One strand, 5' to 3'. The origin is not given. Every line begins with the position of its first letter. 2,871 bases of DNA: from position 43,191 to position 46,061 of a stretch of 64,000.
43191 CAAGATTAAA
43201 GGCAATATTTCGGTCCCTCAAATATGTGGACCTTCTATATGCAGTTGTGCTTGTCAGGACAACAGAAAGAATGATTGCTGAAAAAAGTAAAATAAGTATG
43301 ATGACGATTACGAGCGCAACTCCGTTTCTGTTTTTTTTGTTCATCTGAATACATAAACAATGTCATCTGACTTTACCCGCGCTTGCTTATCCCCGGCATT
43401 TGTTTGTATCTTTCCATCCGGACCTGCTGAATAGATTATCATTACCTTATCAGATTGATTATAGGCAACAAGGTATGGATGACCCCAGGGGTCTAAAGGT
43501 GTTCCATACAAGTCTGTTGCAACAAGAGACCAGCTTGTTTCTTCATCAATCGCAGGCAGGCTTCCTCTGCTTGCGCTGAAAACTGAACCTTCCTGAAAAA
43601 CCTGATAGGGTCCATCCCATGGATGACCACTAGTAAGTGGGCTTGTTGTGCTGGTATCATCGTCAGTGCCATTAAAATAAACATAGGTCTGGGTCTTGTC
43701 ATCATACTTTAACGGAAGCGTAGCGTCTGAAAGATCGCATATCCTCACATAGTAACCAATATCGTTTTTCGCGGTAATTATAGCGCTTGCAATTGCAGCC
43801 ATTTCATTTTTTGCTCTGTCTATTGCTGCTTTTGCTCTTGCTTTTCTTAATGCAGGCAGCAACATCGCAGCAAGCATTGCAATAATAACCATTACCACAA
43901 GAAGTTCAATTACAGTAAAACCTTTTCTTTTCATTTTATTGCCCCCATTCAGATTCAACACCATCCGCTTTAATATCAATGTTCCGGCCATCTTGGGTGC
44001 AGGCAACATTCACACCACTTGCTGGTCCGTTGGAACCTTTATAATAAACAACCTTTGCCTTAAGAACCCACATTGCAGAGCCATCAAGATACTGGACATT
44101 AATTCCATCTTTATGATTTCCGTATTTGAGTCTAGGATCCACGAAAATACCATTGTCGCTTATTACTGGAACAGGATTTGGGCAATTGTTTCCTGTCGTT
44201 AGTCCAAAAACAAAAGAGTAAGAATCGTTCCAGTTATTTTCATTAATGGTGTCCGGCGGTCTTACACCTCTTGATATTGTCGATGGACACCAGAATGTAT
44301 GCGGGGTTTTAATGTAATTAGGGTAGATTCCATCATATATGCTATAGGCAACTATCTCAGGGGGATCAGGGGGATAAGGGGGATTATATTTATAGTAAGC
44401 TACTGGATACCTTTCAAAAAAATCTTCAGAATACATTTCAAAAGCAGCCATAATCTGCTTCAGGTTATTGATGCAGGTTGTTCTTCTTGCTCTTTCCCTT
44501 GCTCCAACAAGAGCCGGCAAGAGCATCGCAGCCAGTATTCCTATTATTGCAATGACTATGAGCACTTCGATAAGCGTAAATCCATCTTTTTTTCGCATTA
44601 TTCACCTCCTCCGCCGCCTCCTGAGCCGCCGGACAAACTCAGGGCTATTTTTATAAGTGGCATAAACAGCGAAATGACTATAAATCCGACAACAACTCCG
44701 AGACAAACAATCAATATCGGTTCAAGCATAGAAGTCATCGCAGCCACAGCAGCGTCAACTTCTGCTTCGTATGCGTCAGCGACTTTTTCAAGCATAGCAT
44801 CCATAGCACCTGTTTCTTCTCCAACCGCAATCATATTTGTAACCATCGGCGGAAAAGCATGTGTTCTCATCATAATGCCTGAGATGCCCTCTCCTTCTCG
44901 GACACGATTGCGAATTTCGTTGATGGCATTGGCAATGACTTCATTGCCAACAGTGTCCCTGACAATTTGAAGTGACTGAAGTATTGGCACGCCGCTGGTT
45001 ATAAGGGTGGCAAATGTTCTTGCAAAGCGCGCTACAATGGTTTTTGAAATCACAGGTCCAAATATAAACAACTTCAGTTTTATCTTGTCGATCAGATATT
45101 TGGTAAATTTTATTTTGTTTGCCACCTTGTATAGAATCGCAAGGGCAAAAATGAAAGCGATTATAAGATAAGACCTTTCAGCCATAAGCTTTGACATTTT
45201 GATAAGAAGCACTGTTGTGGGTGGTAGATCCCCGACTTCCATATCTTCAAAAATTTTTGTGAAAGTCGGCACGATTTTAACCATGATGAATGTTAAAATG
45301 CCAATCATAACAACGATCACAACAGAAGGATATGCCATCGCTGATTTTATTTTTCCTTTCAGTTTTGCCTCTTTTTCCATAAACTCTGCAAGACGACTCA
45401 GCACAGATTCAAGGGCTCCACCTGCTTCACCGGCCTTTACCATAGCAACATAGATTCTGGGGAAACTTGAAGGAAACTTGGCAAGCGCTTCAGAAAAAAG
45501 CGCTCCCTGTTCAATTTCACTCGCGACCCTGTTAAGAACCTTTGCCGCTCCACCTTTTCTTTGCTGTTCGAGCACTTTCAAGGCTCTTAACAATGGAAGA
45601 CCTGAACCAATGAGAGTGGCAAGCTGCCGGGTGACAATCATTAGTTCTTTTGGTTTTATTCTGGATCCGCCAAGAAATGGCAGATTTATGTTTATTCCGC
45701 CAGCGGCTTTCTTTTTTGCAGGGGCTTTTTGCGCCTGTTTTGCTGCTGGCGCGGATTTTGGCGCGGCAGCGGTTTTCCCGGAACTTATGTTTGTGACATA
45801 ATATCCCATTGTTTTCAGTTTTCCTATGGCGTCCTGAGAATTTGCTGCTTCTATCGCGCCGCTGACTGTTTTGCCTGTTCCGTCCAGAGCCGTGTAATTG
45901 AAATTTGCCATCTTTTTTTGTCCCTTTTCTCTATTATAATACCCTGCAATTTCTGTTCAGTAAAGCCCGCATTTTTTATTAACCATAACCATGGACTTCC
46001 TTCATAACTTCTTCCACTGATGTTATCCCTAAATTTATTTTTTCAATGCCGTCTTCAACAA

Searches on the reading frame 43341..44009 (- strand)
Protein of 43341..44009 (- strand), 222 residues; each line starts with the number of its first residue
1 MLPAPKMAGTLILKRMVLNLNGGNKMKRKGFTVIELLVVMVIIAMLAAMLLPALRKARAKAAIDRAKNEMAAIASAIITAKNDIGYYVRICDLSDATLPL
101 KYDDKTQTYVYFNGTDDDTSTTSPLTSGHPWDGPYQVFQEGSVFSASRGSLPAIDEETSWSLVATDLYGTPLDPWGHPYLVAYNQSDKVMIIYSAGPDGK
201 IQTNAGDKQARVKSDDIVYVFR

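Call 52: search_protein_families(library=pfam, proteins=[window:43341-44009:-], max_evalue=0.00001)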
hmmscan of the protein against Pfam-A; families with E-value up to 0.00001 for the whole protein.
window:43341-44009:- (222 aa): 1 family
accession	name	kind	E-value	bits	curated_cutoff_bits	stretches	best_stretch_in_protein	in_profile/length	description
PF07963.17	N_methyl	-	4e-08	32.9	21.2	1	26-51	2-27/27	Prokaryotic N-terminal methylation motif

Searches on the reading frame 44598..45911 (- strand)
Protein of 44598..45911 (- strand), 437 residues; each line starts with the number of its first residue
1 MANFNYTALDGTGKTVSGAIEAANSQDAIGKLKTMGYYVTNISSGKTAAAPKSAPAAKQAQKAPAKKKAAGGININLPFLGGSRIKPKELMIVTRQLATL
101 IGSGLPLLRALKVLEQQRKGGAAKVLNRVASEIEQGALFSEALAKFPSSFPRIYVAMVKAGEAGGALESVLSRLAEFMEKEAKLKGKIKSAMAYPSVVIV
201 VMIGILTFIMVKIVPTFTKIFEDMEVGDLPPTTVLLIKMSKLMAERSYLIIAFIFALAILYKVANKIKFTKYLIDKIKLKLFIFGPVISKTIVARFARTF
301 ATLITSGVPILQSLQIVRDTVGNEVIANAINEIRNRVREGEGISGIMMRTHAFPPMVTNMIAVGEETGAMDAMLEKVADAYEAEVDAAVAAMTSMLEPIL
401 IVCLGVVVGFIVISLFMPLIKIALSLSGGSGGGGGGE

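Call 52: search_protein_families(library=pfam, proteins=[window:44598-45911:-], max_evalue=0.00001)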
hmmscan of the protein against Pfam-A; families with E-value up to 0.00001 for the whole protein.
window:44598-45911:- (437 aa): 1 family
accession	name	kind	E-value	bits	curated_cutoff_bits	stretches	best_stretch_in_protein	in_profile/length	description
PF00482.28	T2SSF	-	7.8e-64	213.7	25.2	2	94-215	2-125/125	Type II secretion system (T2SS), protein F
